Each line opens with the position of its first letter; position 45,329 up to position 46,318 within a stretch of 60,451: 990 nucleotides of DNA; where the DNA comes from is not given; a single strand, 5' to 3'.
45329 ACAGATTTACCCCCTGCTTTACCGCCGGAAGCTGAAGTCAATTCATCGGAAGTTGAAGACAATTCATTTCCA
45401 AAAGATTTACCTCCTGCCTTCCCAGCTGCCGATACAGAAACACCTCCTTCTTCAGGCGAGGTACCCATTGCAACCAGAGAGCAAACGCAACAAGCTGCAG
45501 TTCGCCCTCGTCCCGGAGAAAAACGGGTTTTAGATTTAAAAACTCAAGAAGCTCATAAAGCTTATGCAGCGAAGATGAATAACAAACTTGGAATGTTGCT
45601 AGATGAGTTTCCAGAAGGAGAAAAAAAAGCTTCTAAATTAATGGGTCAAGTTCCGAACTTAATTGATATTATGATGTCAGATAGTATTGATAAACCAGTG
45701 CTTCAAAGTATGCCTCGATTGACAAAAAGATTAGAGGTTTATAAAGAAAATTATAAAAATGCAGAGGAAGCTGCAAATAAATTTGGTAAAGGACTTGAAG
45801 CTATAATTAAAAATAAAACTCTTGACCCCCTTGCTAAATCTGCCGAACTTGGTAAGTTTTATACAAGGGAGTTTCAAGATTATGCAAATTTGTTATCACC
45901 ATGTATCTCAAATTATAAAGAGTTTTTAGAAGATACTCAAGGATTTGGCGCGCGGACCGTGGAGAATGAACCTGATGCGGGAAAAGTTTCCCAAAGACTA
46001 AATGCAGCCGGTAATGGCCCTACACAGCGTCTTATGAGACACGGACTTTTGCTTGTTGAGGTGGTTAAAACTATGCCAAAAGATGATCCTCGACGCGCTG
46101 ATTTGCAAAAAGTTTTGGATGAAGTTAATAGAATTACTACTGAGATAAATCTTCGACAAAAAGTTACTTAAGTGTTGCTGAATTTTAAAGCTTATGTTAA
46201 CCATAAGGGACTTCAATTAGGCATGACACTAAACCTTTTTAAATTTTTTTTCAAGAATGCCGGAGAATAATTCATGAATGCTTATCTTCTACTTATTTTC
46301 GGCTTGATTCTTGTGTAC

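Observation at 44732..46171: Proline-rich repeat protein ending in a Dbl-homology (RhoGEF)-like domain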

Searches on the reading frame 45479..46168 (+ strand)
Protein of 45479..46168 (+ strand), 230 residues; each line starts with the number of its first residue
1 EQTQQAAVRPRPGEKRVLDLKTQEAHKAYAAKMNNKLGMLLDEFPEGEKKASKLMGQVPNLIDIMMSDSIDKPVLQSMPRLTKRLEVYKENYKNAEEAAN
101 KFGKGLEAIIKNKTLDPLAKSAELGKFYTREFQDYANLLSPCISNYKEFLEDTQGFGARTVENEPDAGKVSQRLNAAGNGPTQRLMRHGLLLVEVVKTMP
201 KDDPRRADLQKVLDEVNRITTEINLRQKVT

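Call 5: search_protein_families(library=pfam, proteins=[window:45569-46168:+], max_evalue=10)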
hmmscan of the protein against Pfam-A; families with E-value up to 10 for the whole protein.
window:45569-46168:+ (200 aa): 2 families
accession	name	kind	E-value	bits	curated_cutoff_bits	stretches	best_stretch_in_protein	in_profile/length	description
PF00621.25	RhoGEF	-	4.7e-10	40.4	27.6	1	90-194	87-180/180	RhoGEF domain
PF17950.7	SpmSyn_N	-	0.12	13.1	25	1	129-193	17-79/96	S-adenosylmethionine decarboxylase N -terminal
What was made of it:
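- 45518..46168 (+): Dbl-homology (DH, RhoGEF) domain, aa 263-479, all-helical. The protein ends 6 residues after the last helix, so there is no PH domain. Pfam PF00621 (call 5).
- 45827..45934 (+): CR2 (aa 366-401): the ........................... block, with invariant Y377 and Y384. This is where the Pfam alignment starts (profile position 87; call 5).
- On SopE-type or WxxxE-type bacterial Rho GEF: The Pfam scan at E up to 10 returned only PF00621, plus a sub-threshold SpmSyn_N hit (call 5).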

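Call 7: search_solved_structures(query=window:45479-46168:+, max_evalue=10, show_alignments=3)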
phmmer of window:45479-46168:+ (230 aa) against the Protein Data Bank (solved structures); distinct sequences matched with E-value up to 10: 4.
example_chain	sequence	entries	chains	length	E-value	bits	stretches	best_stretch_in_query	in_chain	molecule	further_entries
2z0q_A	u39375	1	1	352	0.11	15.7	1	180-226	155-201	Rho guanine nucleotide exchange factor 3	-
2ifu_A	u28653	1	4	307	0.94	12.6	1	80-145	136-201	gamma-snap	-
3eo2_A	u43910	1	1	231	1.1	12.4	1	180-227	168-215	Neuroepithelial cell-transforming gene 1 protein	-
8zlf_A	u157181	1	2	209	1.7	11.8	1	181-224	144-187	Rho/RAC guanine nucleotide exchange factor, putative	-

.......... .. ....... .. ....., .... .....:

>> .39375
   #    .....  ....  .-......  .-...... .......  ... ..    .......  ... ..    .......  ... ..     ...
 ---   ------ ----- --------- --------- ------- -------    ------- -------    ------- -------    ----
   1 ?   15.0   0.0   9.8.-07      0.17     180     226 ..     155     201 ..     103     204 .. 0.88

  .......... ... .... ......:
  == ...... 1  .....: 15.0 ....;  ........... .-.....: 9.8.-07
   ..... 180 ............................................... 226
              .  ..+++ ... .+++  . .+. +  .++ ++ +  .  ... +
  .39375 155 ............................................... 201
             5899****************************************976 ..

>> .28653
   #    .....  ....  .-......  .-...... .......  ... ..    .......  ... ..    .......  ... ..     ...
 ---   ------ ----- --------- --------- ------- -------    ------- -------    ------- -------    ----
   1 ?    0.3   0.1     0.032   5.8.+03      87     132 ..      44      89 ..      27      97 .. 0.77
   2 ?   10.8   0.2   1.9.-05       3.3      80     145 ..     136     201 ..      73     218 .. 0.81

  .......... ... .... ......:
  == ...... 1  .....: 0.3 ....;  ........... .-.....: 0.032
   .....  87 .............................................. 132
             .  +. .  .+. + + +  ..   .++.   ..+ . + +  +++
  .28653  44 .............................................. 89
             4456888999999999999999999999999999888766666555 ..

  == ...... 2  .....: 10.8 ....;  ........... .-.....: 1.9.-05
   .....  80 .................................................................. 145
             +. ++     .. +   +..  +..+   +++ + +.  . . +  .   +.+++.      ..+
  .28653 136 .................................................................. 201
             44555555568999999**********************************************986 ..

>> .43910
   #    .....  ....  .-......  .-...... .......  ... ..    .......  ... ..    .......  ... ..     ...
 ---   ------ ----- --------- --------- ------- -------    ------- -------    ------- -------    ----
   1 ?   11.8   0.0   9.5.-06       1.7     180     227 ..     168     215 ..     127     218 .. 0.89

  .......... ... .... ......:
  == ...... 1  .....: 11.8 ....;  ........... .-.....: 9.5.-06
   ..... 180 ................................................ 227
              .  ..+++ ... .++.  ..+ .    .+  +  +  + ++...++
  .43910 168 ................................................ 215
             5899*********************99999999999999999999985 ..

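Call 19: search_solved_structures(query=A3, max_evalue=1, show_alignments=3)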
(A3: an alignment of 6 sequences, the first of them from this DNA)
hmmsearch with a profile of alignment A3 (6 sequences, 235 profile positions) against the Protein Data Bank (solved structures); distinct sequences matched with E-value up to 1: 38.
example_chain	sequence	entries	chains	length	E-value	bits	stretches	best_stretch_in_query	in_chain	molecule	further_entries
1f5x_A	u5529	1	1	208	0.0066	19.2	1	184-231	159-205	RHO-GEF VAV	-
3jv3_A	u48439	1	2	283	0.0095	18.7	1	186-233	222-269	Intersectin-1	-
1ki1_B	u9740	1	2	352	0.011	18.4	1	186-233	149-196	intersectin long form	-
3qbv_B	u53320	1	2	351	0.013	18.2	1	186-233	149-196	Intersectin-1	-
5hzi_A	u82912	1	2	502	0.019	17.7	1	186-233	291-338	Intersectin-1,NPH1-1,Intersectin-1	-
5hzj_A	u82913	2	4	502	0.019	17.7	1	186-233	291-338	Intersectin-1,NPH1-1,Intersectin-1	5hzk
7rx9_A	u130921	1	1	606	0.021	17.6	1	186-233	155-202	Phosphatidylinositol 3,4,5-trisphosphate-dependent Rac exchanger 1 protein, Endolysin chim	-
3fx0_A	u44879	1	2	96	0.022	17.5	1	35-113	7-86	NF-kappa-B essential modulator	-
2vrw_B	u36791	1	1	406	0.024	17.4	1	184-232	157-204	PROTO-ONCOGENE VAV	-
5fi0_A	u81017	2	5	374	0.039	16.7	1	186-233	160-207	Phosphatidylinositol 3,4,5-trisphosphate-dependent Rac exchanger 1 protein,Phosphatidylino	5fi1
4yon_A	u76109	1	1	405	0.045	16.5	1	186-233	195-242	Phosphatidylinositol 3,4,5-trisphosphate-dependent Rac exchanger 1 protein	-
9azj_A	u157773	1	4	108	0.053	16.2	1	45-115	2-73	NF-kappa-B essential modulator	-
3gf9_A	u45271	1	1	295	0.061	16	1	186-233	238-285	Intersectin 2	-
7tv4_B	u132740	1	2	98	0.066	15.9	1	43-114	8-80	NF-kappa-B essential modulator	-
3jzy_A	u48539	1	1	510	0.085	15.6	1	186-233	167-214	Intersectin 2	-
1rj2_A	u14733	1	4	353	0.25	14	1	185-232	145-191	Guanine nucleotide exchange factor DBS [Fragment]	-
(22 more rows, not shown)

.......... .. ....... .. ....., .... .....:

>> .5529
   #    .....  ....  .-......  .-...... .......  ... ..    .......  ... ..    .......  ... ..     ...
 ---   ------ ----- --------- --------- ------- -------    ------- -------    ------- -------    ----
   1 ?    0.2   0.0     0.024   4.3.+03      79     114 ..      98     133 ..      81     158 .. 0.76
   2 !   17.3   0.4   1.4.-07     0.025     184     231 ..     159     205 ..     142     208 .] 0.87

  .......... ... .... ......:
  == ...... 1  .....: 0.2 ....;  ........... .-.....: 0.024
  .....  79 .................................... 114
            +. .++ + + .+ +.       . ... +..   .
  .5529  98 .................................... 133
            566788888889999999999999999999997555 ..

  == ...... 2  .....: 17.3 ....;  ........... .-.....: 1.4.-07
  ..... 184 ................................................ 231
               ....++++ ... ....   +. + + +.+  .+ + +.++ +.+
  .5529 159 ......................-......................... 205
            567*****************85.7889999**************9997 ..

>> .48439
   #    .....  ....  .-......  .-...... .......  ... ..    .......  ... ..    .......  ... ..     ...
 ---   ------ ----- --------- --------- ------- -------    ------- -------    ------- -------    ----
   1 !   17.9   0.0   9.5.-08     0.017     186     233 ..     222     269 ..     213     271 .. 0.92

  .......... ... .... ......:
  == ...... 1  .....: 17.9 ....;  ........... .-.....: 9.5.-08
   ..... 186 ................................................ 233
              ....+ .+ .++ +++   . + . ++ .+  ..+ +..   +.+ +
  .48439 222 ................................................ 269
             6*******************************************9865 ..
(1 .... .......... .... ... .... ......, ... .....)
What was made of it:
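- The shallow six-sequence profile also picked up NEMO coiled coils in the PDB (call 19).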

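Call 45: search_protein_representatives(alignment_id=A3)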
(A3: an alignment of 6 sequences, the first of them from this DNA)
Query: 6 sequences, 235 profile positions. Proteins with E-value up to 0.001 (for the whole library): 32; up to 1e-10: 5; up to 1e-30: 3. The best 32 are listed.
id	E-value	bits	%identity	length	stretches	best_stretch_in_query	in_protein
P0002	3.0e-132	455.6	-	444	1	1-233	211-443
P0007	4.9e-93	327.3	-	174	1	61-233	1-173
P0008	1.5e-43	165.3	-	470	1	4-222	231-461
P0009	1.5e-20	90.1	-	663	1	4-232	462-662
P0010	3.7e-18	82.3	-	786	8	131-173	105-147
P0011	4.5e-07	46.0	-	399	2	13-119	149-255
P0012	3.6e-06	43.0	-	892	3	177-233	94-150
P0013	8.7e-06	41.8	-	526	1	131-233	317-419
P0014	8.7e-06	41.8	-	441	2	130-217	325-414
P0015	1.7e-05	40.8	-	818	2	168-233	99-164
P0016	2.8e-05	40.1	-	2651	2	180-234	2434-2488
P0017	3.6e-05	39.8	-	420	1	138-232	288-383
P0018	3.8e-05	39.7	-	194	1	138-234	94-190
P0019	3.8e-05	39.7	-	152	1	130-232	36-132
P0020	4.0e-05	39.6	-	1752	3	128-234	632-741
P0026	2.3e-04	37.1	-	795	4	119-172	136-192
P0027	5.0e-04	36.0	-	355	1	93-227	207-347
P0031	7.4e-04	35.4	-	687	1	42-207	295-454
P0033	7.9e-04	35.4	-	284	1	91-230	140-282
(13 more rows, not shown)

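Call 47: find_homologous_proteins(query=A3, max_evalue=0.01)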
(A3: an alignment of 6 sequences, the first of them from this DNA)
Query A3 (6 sequences) (224 aa, profile of the alignment): 1 proteins with E <= 0.01 among 6397 candidates.
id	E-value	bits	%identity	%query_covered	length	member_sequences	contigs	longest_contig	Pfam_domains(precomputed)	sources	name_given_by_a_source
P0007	1.6e-92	327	65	76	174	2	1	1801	PF00621.26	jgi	-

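Call 49: search_protein_families(library=pfam, alignment_id=A4, max_evalue=0.01)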
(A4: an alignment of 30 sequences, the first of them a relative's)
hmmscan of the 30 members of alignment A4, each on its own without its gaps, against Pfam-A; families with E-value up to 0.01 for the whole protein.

A. member 1, P0008 (470 aa): 1 family
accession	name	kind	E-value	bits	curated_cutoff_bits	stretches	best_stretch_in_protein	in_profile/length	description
PF00621.25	RhoGEF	-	1.4e-06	29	27.6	1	315-462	43-173/180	RhoGEF domain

B. families by the number of members that match (of 30 scanned): 56 families (the first 25 are shown)
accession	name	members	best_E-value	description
PF00621.25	RhoGEF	27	5e-170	RhoGEF domain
PF22697.2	SOS1_NGEF_PH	5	3.6e-28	SOS1/NGEF-like PH domain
PF00169.35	PH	5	2.7e-14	PH domain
PF25582.1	DH_Alsin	5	3.8e-06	Alsin, DH domain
PF16453.11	IQ_SEC7_PH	4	4.5e-11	PH domain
PF22286.2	RHG20_PH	3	4.6e-07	Rho GTPase-activating protein 20, PH domain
PF18947.5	HAMP_2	2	3.9e-244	HAMP domain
PF00672.30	HAMP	2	5.4e-33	HAMP domain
PF21927.1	McpB_HAMP_2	2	9.1e-17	Methyl-accepting chemotaxis protein McpB, second HAMP domain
PF00130.28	C1_1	2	3.7e-16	Phorbol esters/diacylglycerol binding domain (C1 domain)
PF16652.11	PH_13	2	2.4e-14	Pleckstrin homology domain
PF11680.14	DUF3276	2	2.4e-08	Protein of unknown function (DUF3276)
PF08059.18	SEP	2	1.3e-07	SEP domain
PF19057.6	PH_19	2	2.1e-07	PH domain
PF25383.1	PH_alsin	2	2.3e-05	Alsin PH-like domain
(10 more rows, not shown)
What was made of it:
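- Checked: Of the 30 scanned with Pfam, 27 carry PF00621 (calls 45, 49).
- Of the 30 scanned with Pfam, 27 are PF00621 proteins (calls 45, 49). HAMP-repeat proteins P0010 and P0026 appeared in the large search (calls 45, 49).
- Tried and rejected: NEMO coiled-coil hits to the shallow profile (call 19) and HAMP-repeat proteins P0010 and P0026 (calls 45, 49) were set aside as repetitive or coiled-coil noise.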

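Call 53: list_cluster_members(proteins=[P0008, P0009, P0011, P0013, P0014, P0027, P0031, P0033, P0017, P0002])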
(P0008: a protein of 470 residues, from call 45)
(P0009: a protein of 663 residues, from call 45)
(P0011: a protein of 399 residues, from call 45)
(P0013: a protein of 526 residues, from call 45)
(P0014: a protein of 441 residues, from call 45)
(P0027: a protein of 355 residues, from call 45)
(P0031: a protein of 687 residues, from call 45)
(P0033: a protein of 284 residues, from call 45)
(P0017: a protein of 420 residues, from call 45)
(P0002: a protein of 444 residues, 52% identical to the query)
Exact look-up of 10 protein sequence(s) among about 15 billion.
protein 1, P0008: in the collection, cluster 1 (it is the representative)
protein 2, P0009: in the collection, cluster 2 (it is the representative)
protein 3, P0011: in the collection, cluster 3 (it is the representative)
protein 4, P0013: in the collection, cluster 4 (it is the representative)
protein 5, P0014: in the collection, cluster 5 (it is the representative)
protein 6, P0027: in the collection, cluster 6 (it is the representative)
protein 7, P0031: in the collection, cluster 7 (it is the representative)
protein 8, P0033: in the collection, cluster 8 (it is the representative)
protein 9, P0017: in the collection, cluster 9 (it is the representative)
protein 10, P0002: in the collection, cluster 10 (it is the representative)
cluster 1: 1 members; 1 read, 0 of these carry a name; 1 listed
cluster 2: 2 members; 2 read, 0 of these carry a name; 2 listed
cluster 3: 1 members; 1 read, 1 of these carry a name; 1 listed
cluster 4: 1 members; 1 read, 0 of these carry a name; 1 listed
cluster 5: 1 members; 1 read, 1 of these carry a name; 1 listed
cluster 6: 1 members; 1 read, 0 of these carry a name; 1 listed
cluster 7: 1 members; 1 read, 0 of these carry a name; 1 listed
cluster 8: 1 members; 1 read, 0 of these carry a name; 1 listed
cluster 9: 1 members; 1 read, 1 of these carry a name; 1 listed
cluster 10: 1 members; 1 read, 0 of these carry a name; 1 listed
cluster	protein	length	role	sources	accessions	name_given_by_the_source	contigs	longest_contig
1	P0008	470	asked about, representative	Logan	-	-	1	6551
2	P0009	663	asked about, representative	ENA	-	-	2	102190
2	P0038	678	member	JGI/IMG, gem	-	-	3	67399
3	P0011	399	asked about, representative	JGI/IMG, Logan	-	hypothetical protein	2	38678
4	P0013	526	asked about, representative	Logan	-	-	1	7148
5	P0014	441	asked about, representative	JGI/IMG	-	hypothetical protein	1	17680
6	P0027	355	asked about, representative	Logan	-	-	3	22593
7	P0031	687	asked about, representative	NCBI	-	-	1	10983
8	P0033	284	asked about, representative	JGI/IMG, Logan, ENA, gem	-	-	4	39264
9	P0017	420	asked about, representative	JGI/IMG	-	hypothetical protein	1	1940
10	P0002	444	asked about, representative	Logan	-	-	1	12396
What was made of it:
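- Tried and rejected: Cluster look-up of ten relatives (call 53).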

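Call 54: find_encoding_contigs(protein=P0009, flank=8000, max_places=2)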
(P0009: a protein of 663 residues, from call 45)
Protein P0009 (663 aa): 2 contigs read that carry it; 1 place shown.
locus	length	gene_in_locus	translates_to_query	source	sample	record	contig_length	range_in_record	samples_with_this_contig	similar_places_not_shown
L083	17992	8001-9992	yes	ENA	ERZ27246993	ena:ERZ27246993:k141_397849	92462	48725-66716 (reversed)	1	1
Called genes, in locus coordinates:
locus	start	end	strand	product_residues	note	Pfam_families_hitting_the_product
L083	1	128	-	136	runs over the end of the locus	PF02033:RBFA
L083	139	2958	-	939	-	PF00009:GTP_EFTU, PF01926:MMR_HSR1, PF22042:EF-G_D2, PF11987:IF-2, PF03144:GTP_EFTU_D2 (weak)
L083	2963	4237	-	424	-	PF08529:NusA_N, PF13184:KH_NusA_1st, PF26594:KH_NusA_2nd, PF14520:HHH_5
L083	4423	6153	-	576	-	PF21710:Spt6_S1 (faint), PF00575:S1 (weak), PF13509:S1_2 (faint), PF00575:S1, PF17092:PCB_OB (faint), PF00575:S1, PF23459:S1_RRP5 (weak)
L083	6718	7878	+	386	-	-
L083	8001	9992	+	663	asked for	PF00621:RhoGEF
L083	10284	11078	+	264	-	PF00696:AA_kinase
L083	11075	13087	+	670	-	-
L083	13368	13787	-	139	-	PF04364:DNA_pol3_chi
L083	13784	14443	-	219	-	PF04367:DUF502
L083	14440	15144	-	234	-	PF04367:DUF502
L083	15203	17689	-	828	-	PF08206:OB_RNB, PF17876:CSD2 (weak), PF00773:RNB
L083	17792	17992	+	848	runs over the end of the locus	PF00133:tRNA-synt_1, PF09334:tRNA-synt_1g, PF13603:tRNA-synt_1_2, PF08264:Anticodon_1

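Call 55: find_encoding_contigs(protein=P0033, flank=8000, max_places=2)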
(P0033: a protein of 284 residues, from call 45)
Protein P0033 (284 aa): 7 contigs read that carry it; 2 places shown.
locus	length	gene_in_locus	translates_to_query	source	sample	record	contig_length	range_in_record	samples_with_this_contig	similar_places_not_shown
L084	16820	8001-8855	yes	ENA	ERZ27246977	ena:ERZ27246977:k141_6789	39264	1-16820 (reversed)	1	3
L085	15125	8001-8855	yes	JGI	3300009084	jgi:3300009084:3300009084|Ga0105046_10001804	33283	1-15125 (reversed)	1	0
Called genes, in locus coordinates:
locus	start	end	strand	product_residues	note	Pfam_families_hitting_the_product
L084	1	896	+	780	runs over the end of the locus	PF05872:HerA_C (faint), PF10412:TrwB_AAD_bind (faint), PF12846:AAA_10 (faint)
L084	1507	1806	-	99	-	-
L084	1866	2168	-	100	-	PF01541:GIY-YIG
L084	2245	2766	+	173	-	PF09917:DUF2147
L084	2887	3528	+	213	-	-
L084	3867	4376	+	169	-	PF08308:PEGA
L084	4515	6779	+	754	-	PF09371:Tex_N, PF22706:Tex_central_region, PF14639:YqgF, PF16921:Tex_YqgF, PF12836:HHH_3, PF17674:HHH_9, PF00575:S1, PF23459:S1_RRP5 (weak), +1 more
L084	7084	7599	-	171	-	-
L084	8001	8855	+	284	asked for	PF00621:RhoGEF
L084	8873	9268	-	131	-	-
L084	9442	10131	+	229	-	PF02463:SMC_N (weak), PF00005:ABC_tran, PF13304:AAA_21 (faint)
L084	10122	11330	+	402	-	PF12704:MacB_PCD, PF02687:FtsX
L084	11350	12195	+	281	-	PF01641:SelR, PF01625:PMSR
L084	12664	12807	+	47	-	-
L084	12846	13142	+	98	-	PF13565:HTH_32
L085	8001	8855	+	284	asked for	PF00621:RhoGEF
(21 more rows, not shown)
